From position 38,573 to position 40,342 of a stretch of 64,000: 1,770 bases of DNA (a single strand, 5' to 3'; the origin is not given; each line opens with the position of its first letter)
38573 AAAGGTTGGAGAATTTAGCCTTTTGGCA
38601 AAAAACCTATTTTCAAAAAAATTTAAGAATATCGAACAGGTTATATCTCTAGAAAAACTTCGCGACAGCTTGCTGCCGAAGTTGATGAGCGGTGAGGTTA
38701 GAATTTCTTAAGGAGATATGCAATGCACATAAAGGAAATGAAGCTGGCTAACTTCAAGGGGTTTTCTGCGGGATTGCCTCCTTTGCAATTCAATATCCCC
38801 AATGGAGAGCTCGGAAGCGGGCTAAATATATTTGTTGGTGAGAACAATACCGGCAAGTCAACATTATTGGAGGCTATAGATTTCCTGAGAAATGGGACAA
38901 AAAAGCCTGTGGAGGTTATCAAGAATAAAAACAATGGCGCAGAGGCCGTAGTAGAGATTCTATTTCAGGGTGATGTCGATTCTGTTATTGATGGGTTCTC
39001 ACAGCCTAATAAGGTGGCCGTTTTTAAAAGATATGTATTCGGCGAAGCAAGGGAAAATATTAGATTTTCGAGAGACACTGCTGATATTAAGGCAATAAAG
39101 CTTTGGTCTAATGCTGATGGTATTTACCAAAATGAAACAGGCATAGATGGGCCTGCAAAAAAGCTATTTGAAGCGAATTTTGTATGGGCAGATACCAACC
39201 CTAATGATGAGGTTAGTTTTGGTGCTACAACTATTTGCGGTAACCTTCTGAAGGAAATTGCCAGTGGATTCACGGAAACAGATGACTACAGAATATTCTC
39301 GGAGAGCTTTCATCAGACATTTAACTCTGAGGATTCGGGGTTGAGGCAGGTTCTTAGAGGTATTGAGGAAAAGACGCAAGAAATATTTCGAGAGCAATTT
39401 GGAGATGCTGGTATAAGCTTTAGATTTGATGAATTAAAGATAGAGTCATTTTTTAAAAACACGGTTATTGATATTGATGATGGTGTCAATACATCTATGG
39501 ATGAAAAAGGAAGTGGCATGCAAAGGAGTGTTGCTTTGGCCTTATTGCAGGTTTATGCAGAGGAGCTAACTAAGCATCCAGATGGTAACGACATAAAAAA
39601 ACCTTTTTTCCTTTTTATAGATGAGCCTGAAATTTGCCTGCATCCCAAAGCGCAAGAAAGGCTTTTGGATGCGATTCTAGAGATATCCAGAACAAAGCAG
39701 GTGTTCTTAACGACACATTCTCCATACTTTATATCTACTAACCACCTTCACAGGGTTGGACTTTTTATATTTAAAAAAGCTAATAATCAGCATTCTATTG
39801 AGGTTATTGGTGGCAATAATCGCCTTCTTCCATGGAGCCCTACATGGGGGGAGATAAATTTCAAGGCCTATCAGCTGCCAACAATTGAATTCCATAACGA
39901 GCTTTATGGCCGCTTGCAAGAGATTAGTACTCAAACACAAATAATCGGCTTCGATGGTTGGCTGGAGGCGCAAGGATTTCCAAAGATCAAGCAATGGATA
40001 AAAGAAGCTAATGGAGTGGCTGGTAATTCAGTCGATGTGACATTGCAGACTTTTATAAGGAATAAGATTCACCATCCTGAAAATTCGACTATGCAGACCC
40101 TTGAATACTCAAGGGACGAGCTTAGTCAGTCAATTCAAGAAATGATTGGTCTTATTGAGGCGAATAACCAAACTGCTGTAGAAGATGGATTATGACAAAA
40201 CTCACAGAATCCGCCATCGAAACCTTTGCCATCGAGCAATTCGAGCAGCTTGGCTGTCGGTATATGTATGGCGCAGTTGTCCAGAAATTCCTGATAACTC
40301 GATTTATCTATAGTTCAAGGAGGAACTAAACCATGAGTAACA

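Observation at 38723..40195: Intact ABC/OLD-type ATPase with a C-terminal RNxxxH (HEPN-like) domain in the PrrC position of a type I R-M operon: candidate R-M-linked abortive-infection nuclease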

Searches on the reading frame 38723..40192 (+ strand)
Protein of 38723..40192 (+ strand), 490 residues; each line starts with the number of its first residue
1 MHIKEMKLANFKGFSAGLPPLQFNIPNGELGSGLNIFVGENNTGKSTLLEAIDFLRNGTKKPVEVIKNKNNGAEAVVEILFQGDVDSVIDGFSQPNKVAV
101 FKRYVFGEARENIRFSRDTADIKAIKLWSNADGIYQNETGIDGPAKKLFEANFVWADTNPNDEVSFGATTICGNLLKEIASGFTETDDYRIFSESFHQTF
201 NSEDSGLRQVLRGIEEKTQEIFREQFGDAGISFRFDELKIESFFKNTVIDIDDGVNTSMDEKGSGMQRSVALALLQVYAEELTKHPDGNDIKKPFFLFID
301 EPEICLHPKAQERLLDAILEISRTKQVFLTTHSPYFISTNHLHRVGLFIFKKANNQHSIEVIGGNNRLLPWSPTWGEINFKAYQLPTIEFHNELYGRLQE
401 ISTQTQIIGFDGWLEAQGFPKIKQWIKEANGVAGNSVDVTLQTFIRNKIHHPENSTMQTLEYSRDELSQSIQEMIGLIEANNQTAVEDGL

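Call 3: search_protein_families(library=pfam, proteins=[window:38723-40192:+], max_evalue=1)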
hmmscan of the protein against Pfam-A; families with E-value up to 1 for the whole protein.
window:38723-40192:+ (490 aa): 11 families
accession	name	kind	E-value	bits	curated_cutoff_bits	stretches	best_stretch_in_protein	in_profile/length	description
PF13175.12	AAA_15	-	2.3e-34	120.1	32.1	2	188-337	238-374/374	AAA ATPase domain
PF13304.12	AAA_21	-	6e-21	76.2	27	2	251-338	227-304/304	AAA domain, putative AbiEii toxin, Type IV TA system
PF13476.12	AAA_23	-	1.5e-06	29.4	27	1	6-81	2-79/201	AAA domain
PF02463.25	SMC_N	-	3.7e-06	26.9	40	1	27-339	19-204/220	RecF/RecN/SMC N terminal domain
PF11398.14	DUF2813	-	0.00033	20.6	21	1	34-61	24-51/372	Protein of unknown function (DUF2813)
PF13514.12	AAA_27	-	0.0017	18.5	22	1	1-58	1-52/206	AAA domain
PF13555.12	AAA_29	-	0.011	15.9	27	1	34-55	24-45/61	P-loop containing region of AAA domain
PF00005.33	ABC_tran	-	0.11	13.6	25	1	36-60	15-39/137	ABC transporter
PF01926.29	MMR_HSR1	-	0.18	12.4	21.9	1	37-52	4-19/113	50S ribosome-binding GTPase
PF09818.15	ABC_ATPase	-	0.19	11.2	23.2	1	32-53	79-100/283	P-loop domain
PF13166.12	AAA_13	-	0.57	9.2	36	0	34-101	18-66/713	AAA domain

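Call 4: search_protein_families(library=padloc, proteins=[window:38723-40192:+], max_evalue=1)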
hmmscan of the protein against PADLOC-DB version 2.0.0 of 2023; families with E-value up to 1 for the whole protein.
window:38723-40192:+ (490 aa): 155 families (the best 25 are shown)
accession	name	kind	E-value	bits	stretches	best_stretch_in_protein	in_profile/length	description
PDLC02358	Old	-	2e-47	160.3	1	2-356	3-348/578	Old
PDLC02979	AriA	-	1.2e-35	122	2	188-337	224-373/373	-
PDLC02980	AriA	-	3e-26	91.1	1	34-338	1-304/304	-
PDLC02915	ATPase-Toprim_I-B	-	5.2e-21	73.1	2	291-360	254-324/623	-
PDLC00096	GajA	-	9.2e-19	65.6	2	279-345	278-345/630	AAA ATPase domain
PDLC00281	PtuA1|PtuA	-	4.4e-18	63.6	2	289-339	285-335/448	AAA ATPase domain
PDLC00099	GajA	-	1e-17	62.4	2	1-54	1-51/626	AAA ATPase domain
PDLC04178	HEC-01A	-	1.4e-17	61.9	2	293-361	287-355/399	-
PDLC00069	GajA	-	1.6e-17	61.2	2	1-61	1-52/687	AAA ATPase domain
PDLC00289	PtuA1|PtuA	-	4e-17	60.4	1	1-366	1-318/404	AAA ATPase domain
PDLC00080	GajA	-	8.6e-17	59.1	2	201-345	212-345/622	AAA ATPase domain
PDLC00091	GajA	-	1.4e-16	58.5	2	281-356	285-359/627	AAA ATPase domain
PDLC00067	GajA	-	5.6e-16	56.1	2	239-356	248-363/604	AAA ATPase domain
PDLC04182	HEC-01A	-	6.7e-16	56.3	2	291-355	303-367/406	-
PDLC00271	PtuA1|PtuA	-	1.7e-15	55.5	2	1-61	1-52/421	AAA ATPase domain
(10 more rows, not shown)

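Call 5: search_protein_families(library=ncbifam, proteins=[window:38723-40192:+], max_evalue=1)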
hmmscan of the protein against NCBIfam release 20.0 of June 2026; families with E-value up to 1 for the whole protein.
window:38723-40192:+ (490 aa): 33 families (the best 25 are shown)
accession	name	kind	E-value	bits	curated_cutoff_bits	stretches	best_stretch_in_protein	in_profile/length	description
NF038234.1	retron_eff_Eco8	equivalog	1.3e-13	50.5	250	2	290-360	270-351/679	retron Eco8 family effector endonuclease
NF047739.1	antiphage_MADS3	equivalog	2.7e-13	49.8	420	2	293-366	336-405/427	methylation-associated defense system AAA family ATPase MAD3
NF041760.1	PtuA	equivalog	1.2e-12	47.6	500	2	298-358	381-440/524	retron Ec78 anti-phage system effector ATPase PtuA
TIGR00611.2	recf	equivalog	4e-07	29.5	172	1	31-86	20-79/339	DNA replication/repair protein RecF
TIGR04435.1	restrict_AAA_1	hypoth_equivalog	5.2e-07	28.7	300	1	297-361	422-492/568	restriction system-associated AAA family ATPase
TIGR00634.1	recN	equivalog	1.4e-05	24.3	407.85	1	29-84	19-71/563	DNA repair protein RecN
TIGR04521.1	ECF_ATPase_2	equivalog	0.00015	20.9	330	1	293-333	162-204/279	energy-coupling factor transporter ATPase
TIGR02868.1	CydC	equivalog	0.00057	18.6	329.05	1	248-334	454-530/530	thiol reductant ABC exporter subunit CydC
TIGR02315.1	ABC_phnC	equivalog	0.0011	18.5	266.1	0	15-64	15-60/243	phosphonate ABC transporter ATP-binding protein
TIGR01188.1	drrA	subfamily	0.0011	18.4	312.45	1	291-333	140-183/302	daunorubicin resistance ABC transporter, ATP-binding protein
NF045487.1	ASRP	equivalog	0.0011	17.7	300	1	29-72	11-51/593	archaea-specific SMC-related protein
TIGR03864.1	PQQ_ABC_ATP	hypoth_equivalog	0.0012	18.4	302.25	0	18-67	17-62/236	ABC transporter, ATP-binding subunit, PQQ-dependent alcohol dehydrogenase system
NF010067.0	PRK13547.1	equivalog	0.0013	18.1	374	1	284-327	163-206/272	heme ABC transporter ATP-binding protein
TIGR03608.1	L_ocin_972_ABC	subfamily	0.0014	18.2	254.85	1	291-338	150-198/206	putative bacteriocin export ABC transporter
NF041774.1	tung_ATPbind_TupC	equivalog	0.0024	16.9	400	1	34-74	28-70/319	tungstate ABC transporter ATP-binding protein TupC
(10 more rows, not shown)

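Call 6: find_homologous_proteins(query=window:38723-40192:+, max_evalue=0.001)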
Query window:38723-40192:+ (490 aa): 1385 proteins with E <= 0.001 among 8000 candidates; the best 120 are listed.
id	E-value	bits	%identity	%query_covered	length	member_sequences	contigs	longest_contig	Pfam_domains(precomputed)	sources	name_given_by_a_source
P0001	0.0e+0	1112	100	100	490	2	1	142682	PF13175.13,PF13476.13,PF02463.26,PF13304.13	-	-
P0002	1.7e-292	988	88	100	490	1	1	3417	PF13175.13,PF13476.13,PF02463.26,PF13304.13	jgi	-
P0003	4.2e-269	911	82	100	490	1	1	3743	PF13175.13,PF13476.13,PF02463.26,PF13304.13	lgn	-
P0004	2.8e-264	895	79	100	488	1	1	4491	PF13175.13,PF13476.13,PF02463.26,PF13304.13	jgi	jgi:predicted ATP-dependent endonuclease of OLD family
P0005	6.0e-240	815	72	99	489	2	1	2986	PF13175.13,PF13476.13,PF02463.26,PF13304.13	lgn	-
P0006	2.4e-223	760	68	100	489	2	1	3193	PF13175.13,PF02463.26,PF13304.13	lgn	-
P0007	3.2e-220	750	70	98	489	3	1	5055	PF13175.13,PF13476.13,PF02463.26,PF13304.13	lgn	-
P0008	1.2e-217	742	68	99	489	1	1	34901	PF13175.13,PF13476.13,PF02463.26,PF13304.13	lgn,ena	-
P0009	6.7e-217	739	65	98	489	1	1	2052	PF13175.13,PF13476.13,PF02463.26,PF13304.13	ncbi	ncbi:MAG: ATP-dependent nuclease [Candidatus Saccharimonadales bacterium]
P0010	1.8e-215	734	68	98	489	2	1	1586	PF13175.13,PF13476.13,PF02463.26,PF13304.13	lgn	-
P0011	1.0e-214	732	65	100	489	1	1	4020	PF13175.13,PF13476.13,PF02463.26,PF13304.13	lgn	-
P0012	1.7e-212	725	66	98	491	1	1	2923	PF11398.15,PF13175.13,PF13476.13,PF02463.26,PF13304.13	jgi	-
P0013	5.8e-208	710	64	99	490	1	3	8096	PF13175.13,PF13476.13,PF02463.26,PF13304.13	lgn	-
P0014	1.5e-205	702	65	98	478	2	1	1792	PF13175.13,PF13476.13,PF02463.26,PF13304.13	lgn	-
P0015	2.8e-205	701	63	98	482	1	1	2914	PF11398.15,PF13175.13,PF13476.13,PF02463.26,PF13304.13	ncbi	-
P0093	5.4e-169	581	57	98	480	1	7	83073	PF13175.13,PF13476.13,PF02463.26,PF13304.13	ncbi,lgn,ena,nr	ncbi:hypothetical protein HMPREF2568_01860 [Neisseria sp. HMSC059F02]|nr:hypothetical protein HMPREF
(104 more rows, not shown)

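Call 7: search_solved_structures(query=window:38723-40192:+, max_evalue=1, show_alignments=2)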
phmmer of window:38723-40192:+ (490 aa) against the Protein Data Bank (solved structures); distinct sequences matched with E-value up to 1: 25.
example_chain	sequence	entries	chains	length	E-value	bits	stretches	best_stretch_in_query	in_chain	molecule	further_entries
9n69_A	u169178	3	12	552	0.0001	24.5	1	296-343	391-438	AAA family ATPase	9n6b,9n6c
9e8z_C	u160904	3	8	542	0.00012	24.2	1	235-341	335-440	Retron Ec83 probable ATPase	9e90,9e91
6p74_A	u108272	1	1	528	0.00018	23.7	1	254-346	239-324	Putative ATP-dependent endonuclease of the OLD family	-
8jq9_B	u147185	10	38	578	0.0003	23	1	205-337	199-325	Endonuclease GajA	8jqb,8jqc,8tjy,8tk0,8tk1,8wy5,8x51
8wy4_A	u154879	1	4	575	0.00031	22.9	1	205-337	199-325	Endonuclease GajA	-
8sm3_A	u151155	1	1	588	0.00032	22.9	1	205-337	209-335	Endonuclease GajA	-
8j4t_A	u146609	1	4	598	0.00037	22.7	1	205-337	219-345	Endonuclease GajA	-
8ux9_B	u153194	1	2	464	0.00045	22.4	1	296-339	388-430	AriA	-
8v45_A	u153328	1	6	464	0.00045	22.4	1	296-339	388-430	AriA antitoxin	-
8u7i_A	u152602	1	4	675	0.00062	21.9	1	205-337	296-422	Endonuclease GajA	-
9vkz_A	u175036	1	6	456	0.00078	21.6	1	251-342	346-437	Retron Ec78 probable ATPase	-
8v46_A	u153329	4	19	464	0.0012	21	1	296-339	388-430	AriA antitoxin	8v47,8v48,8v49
22bu_B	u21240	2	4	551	0.0012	21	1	288-346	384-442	AAA family ATPase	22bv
9vh1_D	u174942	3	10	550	0.0014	20.8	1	251-342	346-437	Retron Ec78 probable ATPase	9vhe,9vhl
8ee4_A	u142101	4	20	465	0.0038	19.3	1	263-349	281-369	PtuA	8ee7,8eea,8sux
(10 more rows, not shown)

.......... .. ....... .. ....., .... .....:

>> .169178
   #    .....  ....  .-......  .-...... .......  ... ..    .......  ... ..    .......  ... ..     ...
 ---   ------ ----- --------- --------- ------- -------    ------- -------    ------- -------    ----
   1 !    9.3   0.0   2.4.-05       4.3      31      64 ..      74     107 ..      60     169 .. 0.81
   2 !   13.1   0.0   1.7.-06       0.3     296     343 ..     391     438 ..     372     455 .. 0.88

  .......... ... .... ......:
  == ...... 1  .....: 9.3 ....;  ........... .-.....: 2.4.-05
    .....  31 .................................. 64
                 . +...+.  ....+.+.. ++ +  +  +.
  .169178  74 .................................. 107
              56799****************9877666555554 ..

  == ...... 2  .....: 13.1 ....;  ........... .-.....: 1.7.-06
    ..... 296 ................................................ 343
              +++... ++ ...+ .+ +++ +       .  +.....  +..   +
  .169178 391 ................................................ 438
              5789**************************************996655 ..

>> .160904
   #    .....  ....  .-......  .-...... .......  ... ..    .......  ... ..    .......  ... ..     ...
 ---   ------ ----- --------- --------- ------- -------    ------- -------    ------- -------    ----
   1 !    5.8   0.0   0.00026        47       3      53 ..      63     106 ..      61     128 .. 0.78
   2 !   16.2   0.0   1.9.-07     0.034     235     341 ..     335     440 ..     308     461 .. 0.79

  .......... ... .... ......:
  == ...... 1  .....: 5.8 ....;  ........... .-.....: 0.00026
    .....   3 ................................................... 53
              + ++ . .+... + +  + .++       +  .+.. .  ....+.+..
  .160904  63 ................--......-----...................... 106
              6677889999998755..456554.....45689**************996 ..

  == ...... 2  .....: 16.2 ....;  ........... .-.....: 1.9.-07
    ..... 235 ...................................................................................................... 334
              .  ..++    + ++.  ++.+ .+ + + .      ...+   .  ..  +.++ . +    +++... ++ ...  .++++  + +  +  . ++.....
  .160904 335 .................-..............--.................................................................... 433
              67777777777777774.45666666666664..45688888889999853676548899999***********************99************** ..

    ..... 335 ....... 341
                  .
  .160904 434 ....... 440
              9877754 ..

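Call 15: find_related_loci(query=A1, collection=genome_contigs, flank=8000)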
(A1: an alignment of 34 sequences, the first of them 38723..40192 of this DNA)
Query A1 (490 aa) in genome_contigs; peptide patterns used: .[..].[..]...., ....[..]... (x = any residue, [..] = any of these).
203 stretches matched a pattern; 105 encode a relative of the query (tblastn E <= 1e-3); the best 80 are kept; 78 distinct loci.
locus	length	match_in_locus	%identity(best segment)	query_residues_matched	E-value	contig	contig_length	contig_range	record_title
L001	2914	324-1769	63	1-482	0e+0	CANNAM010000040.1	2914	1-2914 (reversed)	uncultured Marinicella sp. isolate YR205-23-n2.fasta genome assembly, contig: NODE_40, whole genome shotgun sequence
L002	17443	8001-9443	62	1-480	0e+0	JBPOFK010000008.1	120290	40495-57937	MAG: Methylophilaceae bacterium isolate MAG_41 MAG_41_8, whole genome shotgun sequence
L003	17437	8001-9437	63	1-478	0e+0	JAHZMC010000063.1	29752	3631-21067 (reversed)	MAG: Betaproteobacteria bacterium isolate X_S6_bin.9 k141_566000, whole genome shotgun sequence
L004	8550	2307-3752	61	1-478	0e+0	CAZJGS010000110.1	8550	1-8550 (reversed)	MAG TPA_asm: uncultured Spirochaetaceae bacterium isolate SRP191223_co1_322 genome assembly, contig: NODE_10332_length_8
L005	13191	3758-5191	62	1-478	0e+0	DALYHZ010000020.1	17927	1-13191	MAG TPA_asm: Methylococcaceae bacterium isolate CTOTU46578 NODE_230_length_17927_cov_3.995244, whole genome shotgun sequ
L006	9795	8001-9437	62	1-478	0e+0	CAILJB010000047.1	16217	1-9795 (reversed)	MAG: uncultured proteobacterium isolate MJ-time_bin-5735 genome assembly, contig: bin-5735:047/135, whole genome shotgun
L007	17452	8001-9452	58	1-480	0e+0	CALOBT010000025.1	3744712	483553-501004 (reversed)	MAG: uncultured Spirochaetota bacterium isolate LOGT_bin.0113 genome assembly, contig: contig_20799, whole genome shotgu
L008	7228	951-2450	57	1-482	1e-177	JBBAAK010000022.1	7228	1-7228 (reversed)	MAG: Candidatus Gracilibacteria bacterium isolate SO_2017_GW3_40 scaffold_5019_c1_OW296A_2017, whole genome shotgun sequ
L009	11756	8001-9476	56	1-481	7e-175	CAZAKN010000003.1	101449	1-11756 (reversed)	MAG TPA_asm: uncultured Gammaproteobacteria bacterium isolate SRP141376_co4_205 genome assembly, contig: NODE_315_length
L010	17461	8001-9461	57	1-485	4e-173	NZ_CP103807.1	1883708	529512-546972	Actinobacillus genomosp. 2 strain CCUG15571 chromosome, complete genome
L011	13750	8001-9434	54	1-480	5e-171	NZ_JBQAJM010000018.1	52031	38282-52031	Cysteiniphilum sp. 19S12-1 NODE_18_length_52031_cov_217.198329, whole genome shotgun sequence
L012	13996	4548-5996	55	1-479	4e-174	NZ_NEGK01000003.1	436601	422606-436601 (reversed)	Acinetobacter sp. ANC 3813 Contig3, whole genome shotgun sequence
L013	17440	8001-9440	56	1-478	4e-169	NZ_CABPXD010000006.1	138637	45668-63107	MAG: uncultured Haemophilus sp. isolate MGYG-HGUT-00317, whole genome shotgun sequence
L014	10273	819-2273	54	1-481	1e-167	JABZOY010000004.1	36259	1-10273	MAG: Haemophilus sp. isolate JCVI_47_bin.5 NODE_4_length_36259_cov_12.632055, whole genome shotgun sequence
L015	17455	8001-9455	53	1-481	8e-167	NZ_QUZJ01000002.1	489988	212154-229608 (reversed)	Acinetobacter sp. JW Scaffold2_1, whole genome shotgun sequence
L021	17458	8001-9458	51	1-478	2e-157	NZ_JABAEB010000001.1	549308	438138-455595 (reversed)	Shewanella oncorhynchi strain S-1 Seq1, whole genome shotgun sequence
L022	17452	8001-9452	51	1-480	1e-156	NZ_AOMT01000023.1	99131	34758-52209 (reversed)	Moraxella bovoculi 237 MBO_237Contig23, whole genome shotgun sequence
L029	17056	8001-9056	62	1-348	3e-142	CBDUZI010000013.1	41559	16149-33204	MAG TPA_asm: uncultured bacterium isolate SRR22302359_metabat2_40 genome assembly, contig: ERZ25073601.55, whole genome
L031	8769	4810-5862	62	1-348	2e-139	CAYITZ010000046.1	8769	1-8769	MAG TPA_asm: uncultured Gammaproteobacteria bacterium isolate ERP119705_co4_438 genome assembly, contig: NODE_8034_lengt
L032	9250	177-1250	60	1-354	1e-137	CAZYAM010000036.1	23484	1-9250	MAG TPA_asm: uncultured Ignavibacteriaceae bacterium isolate binchicken_co100_492 genome assembly, contig: NODE_3256_len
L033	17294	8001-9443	52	1-478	1e-156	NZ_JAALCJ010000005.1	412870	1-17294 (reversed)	Enterobacter cloacae strain M-7 NODE_5_length_412870_cov_88.3284, whole genome shotgun sequence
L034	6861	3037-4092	56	10-361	7e-124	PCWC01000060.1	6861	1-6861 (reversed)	MAG: Parcubacteria group bacterium CG11_big_fil_rev_8_21_14_0_20_39_22 CG11_8_21_14_0.20_scaffold_11958_c, whole genome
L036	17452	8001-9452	39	1-478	7e-106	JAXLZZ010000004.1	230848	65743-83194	MAG: Candidatus Saccharimonadales bacterium isolate STL-PAT15 C2.224.fa-4, whole genome shotgun sequence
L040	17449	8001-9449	60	1-480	0e+0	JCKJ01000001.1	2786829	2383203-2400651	Methylophilaceae bacterium 11 Meth11DRAFT_Scaffold1.1_C, whole genome shotgun sequence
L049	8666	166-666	55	311-478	2e-55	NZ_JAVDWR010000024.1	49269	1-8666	Rheinheimera soli strain 4138 Ga0454474_24, whole genome shotgun sequence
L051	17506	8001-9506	31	1-479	4e-53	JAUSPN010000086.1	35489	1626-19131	MAG: Candidatus Desulfaltia sp. isolate E21_metabat.bin.72 E21_k141_319141, whole genome shotgun sequence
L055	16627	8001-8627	44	263-480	9e-52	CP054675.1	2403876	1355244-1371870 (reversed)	MAG: Candidatus Tepidiaquacella proteinivora isolate Ch128a chromosome, complete genome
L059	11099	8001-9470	30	1-478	2e-51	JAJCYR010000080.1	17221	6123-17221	MAG: Bacteroidota bacterium isolate OFTM240 OFTM240_79, whole genome shotgun sequence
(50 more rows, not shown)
